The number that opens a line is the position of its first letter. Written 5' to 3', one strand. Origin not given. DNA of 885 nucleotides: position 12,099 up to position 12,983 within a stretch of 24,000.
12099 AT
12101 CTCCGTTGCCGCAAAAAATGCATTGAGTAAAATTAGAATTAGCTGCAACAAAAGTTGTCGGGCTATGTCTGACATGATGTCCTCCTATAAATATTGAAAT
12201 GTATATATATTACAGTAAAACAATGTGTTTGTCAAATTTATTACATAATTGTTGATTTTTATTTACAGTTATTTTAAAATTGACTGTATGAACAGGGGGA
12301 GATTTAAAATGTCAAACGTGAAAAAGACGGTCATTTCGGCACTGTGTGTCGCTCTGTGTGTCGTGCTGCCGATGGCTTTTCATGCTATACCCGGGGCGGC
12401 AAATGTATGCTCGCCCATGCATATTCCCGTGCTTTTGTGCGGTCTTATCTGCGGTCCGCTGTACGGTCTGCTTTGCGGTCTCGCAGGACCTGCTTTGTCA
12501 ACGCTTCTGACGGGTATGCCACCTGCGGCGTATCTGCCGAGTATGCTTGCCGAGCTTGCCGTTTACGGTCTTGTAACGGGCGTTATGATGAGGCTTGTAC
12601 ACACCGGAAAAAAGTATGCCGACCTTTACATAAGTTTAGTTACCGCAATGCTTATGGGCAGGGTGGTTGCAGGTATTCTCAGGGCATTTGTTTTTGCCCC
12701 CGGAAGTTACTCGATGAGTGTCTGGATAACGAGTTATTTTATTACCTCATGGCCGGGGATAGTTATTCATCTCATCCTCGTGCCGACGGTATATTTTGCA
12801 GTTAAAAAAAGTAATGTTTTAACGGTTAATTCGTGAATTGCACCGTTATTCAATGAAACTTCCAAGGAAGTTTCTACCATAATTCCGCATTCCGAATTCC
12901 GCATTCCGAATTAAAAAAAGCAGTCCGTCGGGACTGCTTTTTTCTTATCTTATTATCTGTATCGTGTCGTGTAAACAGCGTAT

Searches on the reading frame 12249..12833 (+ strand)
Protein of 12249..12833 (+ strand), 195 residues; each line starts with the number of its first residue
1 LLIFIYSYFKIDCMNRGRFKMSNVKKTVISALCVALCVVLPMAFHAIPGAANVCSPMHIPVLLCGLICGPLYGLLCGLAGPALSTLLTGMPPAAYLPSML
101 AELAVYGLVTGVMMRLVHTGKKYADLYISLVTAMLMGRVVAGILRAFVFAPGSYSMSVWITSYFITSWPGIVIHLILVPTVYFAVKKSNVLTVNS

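Call 42: search_protein_families(library=pfam, proteins=[window:12249-12833:+], max_evalue=0.001)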
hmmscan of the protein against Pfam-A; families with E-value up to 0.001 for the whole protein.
window:12249-12833:+ (195 aa): 2 families
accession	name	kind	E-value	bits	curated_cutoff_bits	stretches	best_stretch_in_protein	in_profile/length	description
PF12822.12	ECF_trnsprt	-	1.1e-16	61.8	30.7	1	25-182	1-169/169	ECF transporter, substrate-specific component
PF07155.17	ECF-ribofla_trS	-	2.9e-10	40.8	26.7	1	23-179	3-165/172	ECF-type riboflavin transporter, S component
